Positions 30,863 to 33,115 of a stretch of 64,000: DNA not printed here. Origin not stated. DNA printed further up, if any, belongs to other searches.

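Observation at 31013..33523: Flotillin (SPFH) and NfeD membrane-microdomain pair encoded by a phage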

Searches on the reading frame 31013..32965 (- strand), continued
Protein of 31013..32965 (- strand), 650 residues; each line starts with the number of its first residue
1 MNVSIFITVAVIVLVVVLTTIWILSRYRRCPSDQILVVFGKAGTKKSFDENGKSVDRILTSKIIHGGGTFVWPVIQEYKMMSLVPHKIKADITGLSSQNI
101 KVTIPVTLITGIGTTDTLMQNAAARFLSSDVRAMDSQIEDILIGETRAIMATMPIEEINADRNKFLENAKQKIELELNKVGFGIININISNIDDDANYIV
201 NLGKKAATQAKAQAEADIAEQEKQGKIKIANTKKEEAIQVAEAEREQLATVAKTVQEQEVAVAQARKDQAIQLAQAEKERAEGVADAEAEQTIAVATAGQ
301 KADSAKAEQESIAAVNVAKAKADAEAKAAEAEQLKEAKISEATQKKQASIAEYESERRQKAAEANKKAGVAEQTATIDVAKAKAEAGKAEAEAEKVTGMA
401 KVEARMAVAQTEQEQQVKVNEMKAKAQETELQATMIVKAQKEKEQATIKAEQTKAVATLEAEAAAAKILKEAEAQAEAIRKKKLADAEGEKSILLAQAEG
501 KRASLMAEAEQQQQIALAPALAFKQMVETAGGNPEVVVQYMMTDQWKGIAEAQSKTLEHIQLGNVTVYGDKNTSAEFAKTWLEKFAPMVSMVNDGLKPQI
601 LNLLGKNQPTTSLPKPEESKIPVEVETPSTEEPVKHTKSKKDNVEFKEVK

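Call 63: list_cluster_members(proteins=[P0123, P0033, P0034, P0001, P0053])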
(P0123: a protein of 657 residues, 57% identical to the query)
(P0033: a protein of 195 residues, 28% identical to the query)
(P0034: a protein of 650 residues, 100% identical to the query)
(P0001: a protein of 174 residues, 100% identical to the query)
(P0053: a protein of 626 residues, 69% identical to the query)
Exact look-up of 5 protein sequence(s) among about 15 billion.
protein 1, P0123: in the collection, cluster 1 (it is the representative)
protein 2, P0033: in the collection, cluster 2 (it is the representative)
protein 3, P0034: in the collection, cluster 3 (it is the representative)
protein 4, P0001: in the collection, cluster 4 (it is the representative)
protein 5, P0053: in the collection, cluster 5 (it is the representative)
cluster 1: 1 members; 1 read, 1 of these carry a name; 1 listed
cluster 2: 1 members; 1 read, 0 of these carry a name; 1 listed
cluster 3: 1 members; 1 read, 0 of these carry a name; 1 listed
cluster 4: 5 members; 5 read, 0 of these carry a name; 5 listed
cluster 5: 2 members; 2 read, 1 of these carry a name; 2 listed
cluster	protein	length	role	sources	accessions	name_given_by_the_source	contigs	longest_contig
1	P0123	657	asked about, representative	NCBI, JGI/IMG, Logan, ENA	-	flotillin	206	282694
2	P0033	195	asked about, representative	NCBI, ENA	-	-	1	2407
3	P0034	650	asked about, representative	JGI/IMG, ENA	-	-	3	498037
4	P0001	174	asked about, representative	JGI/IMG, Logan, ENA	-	-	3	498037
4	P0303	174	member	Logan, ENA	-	-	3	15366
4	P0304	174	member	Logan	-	-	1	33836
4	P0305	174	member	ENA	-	-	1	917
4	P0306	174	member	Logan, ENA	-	-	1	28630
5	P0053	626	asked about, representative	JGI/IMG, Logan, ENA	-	flotillin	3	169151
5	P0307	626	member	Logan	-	-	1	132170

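Call 68: search_dna_similar(query=window:31013-32965:-, collection=plasmids, mode=protein, max_rows=15)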
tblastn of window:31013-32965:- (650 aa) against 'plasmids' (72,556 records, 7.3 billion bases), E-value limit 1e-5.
Records with a match: 24; places in all: 24; records where one place covers at least 80% of the query: 3.
Best place of each record, by identity: <60% 24.
By first word of the organism name: Ligilactobacillus 7; Arthrobacter 3; Persicobacter 2; Pseudomonas 2; Bacillus 2; Bacteroides 1; Phocaeicola 1; Fulvitalea 1; Enterococcus 1; Priestia 1; and 3 more.
By predicted mobility (MOB-suite, as given by PLSDB): non-mobilizable 24.
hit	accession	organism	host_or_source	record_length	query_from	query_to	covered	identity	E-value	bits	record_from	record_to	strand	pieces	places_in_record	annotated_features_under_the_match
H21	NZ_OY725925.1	Bacteroides finegoldii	-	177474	25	593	88%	38.2%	2e-60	226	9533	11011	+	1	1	flotillin family protein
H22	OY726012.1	Phocaeicola massiliensis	-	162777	25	593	88%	37.7%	1e-61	230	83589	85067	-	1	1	none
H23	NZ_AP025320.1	Fulvitalea axinellae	-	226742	26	593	87%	28.6%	3e-38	159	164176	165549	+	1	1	SPFH domain-containing protein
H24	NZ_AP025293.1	Persicobacter psychrovividus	-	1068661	25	302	43%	39.8%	4e-39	162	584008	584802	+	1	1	none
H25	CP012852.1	Persicobacter sp. JZB09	cell culture,soil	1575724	25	302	43%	39.1%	5e-38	159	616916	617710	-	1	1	none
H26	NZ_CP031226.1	Pseudomonas amygdali pv. lachrymans str. M301315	-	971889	26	311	44%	32.2%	2e-20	104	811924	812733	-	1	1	flotillin family protein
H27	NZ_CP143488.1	Pseudomonas silesiensis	single cell,landfill for plastics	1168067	27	312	44%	30.5%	1e-18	99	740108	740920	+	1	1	record has no annotation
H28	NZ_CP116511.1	Enterococcus gallinarum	Bos taurus,whole organism,fecal sample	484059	26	310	44%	29.0%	4e-9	68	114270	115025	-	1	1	SPFH domain-containing protein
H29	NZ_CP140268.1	Priestia megaterium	Single cell,ginseng rhizosphere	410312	25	303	43%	28.7%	1e-9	70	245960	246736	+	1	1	flotillin family protein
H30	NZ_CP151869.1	Bacillus thuringiensis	tobacco,mixed culture,leaves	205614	25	298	42%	27.7%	2e-9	69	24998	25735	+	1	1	flotillin family protein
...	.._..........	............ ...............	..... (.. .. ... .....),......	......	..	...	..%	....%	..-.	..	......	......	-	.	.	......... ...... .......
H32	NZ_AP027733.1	Frondihabitans sucicola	cell culture,Sap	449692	25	182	24%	27.8%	7e-7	61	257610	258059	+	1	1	SPFH domain-containing protein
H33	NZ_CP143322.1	Cetobacterium somerae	intestine of Yellow Catfish,pure culture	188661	25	182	24%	27.2%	1e-12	79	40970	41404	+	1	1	SPFH domain-containing protein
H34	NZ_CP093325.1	Bacillus sp. N5-665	whole organism,peat soil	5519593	25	182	24%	26.5%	5e-9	67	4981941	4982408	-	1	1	none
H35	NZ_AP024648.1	Arthrobacter sp. StoSoilB13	-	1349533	31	182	23%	27.0%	2e-6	59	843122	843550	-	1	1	record has no annotation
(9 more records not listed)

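Call 69: get_annotated_region(hit=H21, flank=6000)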
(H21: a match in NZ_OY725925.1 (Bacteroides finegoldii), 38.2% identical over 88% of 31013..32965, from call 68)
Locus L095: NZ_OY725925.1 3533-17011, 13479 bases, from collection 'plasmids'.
description: Bacteroides finegoldii strain Bacteroides finegoldii TSDC17.2-1.1 plasmid 23, complete sequence
organism: Bacteroides finegoldii (NCBI taxid 338188)
taxonomy: Bacteria; Bacteroidota; Bacteroidia; Bacteroidales; Bacteroidaceae; Bacteroides; Bacteroides finegoldii
host: -; source: -; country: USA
typing (MOB-suite, as given by PLSDB): non-mobilizable
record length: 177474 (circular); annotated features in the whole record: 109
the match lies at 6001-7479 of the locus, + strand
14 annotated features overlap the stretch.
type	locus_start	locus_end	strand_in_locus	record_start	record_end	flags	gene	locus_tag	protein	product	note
CDS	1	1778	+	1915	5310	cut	-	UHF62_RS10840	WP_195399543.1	glycoside hydrolase family 2 TIM barrel-domain containing protein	GO:0005975 - carbohydrate metabolic process [Evidence IEA]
CDS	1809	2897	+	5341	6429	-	-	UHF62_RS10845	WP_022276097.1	aminoglycoside phosphotransferase family protein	GO:0016310 - phosphorylation [Evidence IEA]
CDS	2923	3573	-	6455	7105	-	-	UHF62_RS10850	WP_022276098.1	DUF3256 family protein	-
CDS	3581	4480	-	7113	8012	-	-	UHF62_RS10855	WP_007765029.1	DMT family transporter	-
CDS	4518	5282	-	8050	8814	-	truA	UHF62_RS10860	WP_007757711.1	tRNA pseudouridine(38-40) synthase TruA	GO:0006400 - tRNA modification [Evidence IEA]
CDS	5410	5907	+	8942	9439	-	-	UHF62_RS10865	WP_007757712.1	hypothetical protein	-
CDS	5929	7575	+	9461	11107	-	-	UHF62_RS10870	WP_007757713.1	flotillin family protein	-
CDS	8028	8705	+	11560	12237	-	-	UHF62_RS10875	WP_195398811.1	DUF5715 family protein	-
CDS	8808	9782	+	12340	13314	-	-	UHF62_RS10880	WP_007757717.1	PhoH family protein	-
CDS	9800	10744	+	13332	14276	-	-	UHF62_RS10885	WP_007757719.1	phosphoribosylaminoimidazolesuccinocarboxamide synthase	GO:0006164 - purine nucleotide biosynthetic process [Evidence IEA]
CDS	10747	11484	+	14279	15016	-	ubiE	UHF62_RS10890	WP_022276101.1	bifunctional demethylmenaquinone methyltransferase/2-methoxy-6-polyprenyl-1,4-benzoquinol methylase UbiE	GO:0042372 - phylloquinone biosynthetic process [Evidence IEA]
CDS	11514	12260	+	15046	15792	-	-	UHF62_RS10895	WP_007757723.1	shikimate dehydrogenase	-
CDS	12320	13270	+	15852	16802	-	-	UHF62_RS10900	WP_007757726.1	alpha/beta hydrolase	-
CDS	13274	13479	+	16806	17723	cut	-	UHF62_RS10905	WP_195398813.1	TPM domain-containing protein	-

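Call 70: get_annotated_region(hit=H22, flank=2500)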
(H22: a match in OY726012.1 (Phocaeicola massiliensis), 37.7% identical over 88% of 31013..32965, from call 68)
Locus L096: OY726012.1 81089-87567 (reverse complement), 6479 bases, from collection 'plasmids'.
description: Phocaeicola massiliensis strain Bacteroides massiliensis TSDC17.2-1.1 genome assembly, plasmid: 38
organism: Phocaeicola massiliensis (NCBI taxid 204516)
taxonomy: Bacteria; Bacteroidota; Bacteroidia; Bacteroidales; Bacteroidaceae; Phocaeicola; Phocaeicola massiliensis
host: -; source: -; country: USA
typing (MOB-suite, as given by PLSDB): non-mobilizable
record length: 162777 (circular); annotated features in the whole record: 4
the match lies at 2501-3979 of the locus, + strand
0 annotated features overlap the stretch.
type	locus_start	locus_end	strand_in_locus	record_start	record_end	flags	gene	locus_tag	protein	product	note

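Call 71: get_annotated_region(hit=H24, flank=2500)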
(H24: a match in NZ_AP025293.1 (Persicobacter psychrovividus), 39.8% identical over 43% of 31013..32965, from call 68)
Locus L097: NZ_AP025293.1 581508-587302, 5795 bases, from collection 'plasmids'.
description: Persicobacter psychrovividus strain NBRC 101262 plasmid pPP1, complete sequence
organism: Persicobacter psychrovividus (NCBI taxid 387638)
taxonomy: Bacteria; Bacteroidota; Cytophagia; Cytophagales; Persicobacteraceae; Persicobacter; Persicobacter psychrovividus
host: -; source: -; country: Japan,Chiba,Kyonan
typing (MOB-suite, as given by PLSDB): non-mobilizable
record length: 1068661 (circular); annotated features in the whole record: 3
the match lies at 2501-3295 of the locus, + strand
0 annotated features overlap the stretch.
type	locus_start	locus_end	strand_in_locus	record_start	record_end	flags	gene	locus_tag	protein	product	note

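Call 72: get_annotated_region(hit=H23, flank=2500)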
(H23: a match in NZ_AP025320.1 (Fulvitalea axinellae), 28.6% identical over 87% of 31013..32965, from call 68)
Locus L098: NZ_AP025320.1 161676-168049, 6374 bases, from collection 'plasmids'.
description: Fulvitalea axinellae strain DSM 100852 plasmid pFA6, complete sequence
organism: Fulvitalea axinellae (NCBI taxid 1182444)
taxonomy: Bacteria; Bacteroidota; Cytophagia; Cytophagales; Persicobacteraceae; Fulvitalea; Fulvitalea axinellae
host: -; source: -; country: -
typing (MOB-suite, as given by PLSDB): non-mobilizable
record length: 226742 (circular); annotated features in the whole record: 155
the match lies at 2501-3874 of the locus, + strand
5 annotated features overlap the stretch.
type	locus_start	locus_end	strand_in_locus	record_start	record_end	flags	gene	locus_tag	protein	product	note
CDS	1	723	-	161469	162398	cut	-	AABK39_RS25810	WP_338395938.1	hypothetical protein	-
CDS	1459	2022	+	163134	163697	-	-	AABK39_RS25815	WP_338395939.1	hypothetical protein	-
CDS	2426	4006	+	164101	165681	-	-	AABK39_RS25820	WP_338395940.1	SPFH domain-containing protein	-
CDS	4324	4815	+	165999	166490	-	-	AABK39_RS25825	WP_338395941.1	hypothetical protein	-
CDS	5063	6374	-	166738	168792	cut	-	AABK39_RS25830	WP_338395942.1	family 20 glycosylhydrolase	GO:0005975 - carbohydrate metabolic process [Evidence IEA]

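Call 73: get_annotated_region(hit=H26, flank=2500)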
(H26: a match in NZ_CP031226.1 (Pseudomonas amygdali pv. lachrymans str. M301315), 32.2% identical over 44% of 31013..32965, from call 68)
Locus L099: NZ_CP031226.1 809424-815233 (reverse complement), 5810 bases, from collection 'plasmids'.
description: Pseudomonas amygdali pv. lachrymans str. M301315 plasmid pMPPla107, complete sequence
organism: Pseudomonas amygdali pv. lachrymans str. M301315 (NCBI taxid 629260)
taxonomy: Bacteria; Pseudomonadota; Gammaproteobacteria; Pseudomonadales; Pseudomonadaceae; Pseudomonas; Pseudomonas amygdali; Pseudomonas amygdali pv. lachrymans str. M301315
host: -; source: -; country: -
typing (MOB-suite, as given by PLSDB): non-mobilizable; replicon rep_cluster_1322; mating-pair formation MPF_I
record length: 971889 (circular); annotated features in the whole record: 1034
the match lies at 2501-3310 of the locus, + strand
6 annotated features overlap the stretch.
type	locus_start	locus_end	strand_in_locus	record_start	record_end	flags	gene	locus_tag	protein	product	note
CDS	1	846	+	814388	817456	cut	-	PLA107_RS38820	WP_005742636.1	hypothetical protein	-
CDS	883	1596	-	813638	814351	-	-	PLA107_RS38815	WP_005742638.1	hypothetical protein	-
CDS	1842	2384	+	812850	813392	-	-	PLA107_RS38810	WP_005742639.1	hypothetical protein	-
CDS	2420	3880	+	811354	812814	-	-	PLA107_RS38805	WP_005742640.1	flotillin family protein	-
CDS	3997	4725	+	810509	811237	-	-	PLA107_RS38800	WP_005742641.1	hypothetical protein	-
CDS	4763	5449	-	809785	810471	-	-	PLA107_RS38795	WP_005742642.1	hypothetical protein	-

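Call 74: get_annotated_region(hit=H29, flank=2500)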
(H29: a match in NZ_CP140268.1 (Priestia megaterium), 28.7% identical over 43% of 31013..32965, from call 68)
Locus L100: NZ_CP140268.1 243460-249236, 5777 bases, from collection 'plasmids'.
description: Priestia megaterium strain CACC119 plasmid p2_CACC119, complete sequence
organism: Priestia megaterium (NCBI taxid 1404)
taxonomy: Bacteria; Bacillota; Bacilli; Bacillales; Bacillaceae; Priestia; Priestia megaterium
host: -; source: Single cell,ginseng rhizosphere; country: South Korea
typing (MOB-suite, as given by PLSDB): non-mobilizable
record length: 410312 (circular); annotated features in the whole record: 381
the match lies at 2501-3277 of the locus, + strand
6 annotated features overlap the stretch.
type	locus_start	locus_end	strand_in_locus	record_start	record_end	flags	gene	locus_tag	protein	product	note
CDS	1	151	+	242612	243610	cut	-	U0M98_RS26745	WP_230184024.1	LCP family protein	-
CDS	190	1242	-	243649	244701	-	-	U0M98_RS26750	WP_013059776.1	MraY family glycosyltransferase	-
CDS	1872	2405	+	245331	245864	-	-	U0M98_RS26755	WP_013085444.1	NfeD family protein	-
CDS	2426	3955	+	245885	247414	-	-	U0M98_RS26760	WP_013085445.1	flotillin family protein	-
CDS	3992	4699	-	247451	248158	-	-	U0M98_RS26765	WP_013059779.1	WecB/TagA/CpsF family glycosyltransferase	-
CDS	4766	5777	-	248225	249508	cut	-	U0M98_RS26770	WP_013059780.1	nucleotide sugar dehydrogenase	GO:0000271 - polysaccharide biosynthetic process [Evidence IEA]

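Call 79: predict_structure(alignment_id=A5)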
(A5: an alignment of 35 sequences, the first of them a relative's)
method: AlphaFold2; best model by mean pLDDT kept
length: 650 residues; sequences in the alignment: 35
mean_pLDDT: 59.5   pTM: 0.33
mean pLDDT of the five models: 59.5, 58.5, 58.0, 54.1, 53.0
residues with pLDDT >= 90: 9; 70-90: 182; 50-70: 270; < 50: 189
segments of 3 or more residues with pLDDT < 50: 256-271, 274-277, 335-352, 430-442, 530-577, 582-650
pLDDT, mean of each block of 10 residues (from residue 1): 86 91 79 74 63 65 70 72 83 78 85 80 76 86 87 75 82 87 84 67 67 71 59 59 59 49 47 50 53 55 57 63 60 49 44 52 55 53 55 52 56 59 53 39 51 59 66 71 69 63 57 54 51 43 39 32 30 45 45 44 38 30 30 29 32
secondary structure, 60 per line:
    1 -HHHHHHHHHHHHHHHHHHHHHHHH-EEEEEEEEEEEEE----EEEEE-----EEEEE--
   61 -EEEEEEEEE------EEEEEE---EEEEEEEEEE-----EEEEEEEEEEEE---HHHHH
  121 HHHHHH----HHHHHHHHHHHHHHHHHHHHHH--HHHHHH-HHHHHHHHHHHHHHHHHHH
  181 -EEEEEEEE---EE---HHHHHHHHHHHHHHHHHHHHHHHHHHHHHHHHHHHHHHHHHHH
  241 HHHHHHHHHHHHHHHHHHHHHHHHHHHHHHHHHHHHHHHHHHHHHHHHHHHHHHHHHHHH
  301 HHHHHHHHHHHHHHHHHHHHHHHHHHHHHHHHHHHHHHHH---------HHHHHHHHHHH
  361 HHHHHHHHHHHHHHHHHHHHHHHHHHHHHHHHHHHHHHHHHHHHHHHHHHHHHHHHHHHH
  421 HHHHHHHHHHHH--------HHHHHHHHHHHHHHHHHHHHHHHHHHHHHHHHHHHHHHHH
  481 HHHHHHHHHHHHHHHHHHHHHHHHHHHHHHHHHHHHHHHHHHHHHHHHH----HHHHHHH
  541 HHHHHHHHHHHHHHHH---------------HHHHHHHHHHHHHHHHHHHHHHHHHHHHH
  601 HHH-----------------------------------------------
elements in order: H2-25 E27-39 E44-48 E54-58 E62-70 E77-82 E86-95 E101-112 H116-126 H131-152 H155-160 H162-180 E182-189 H198-340 H350-432 H441-529 H534-556 H572-603
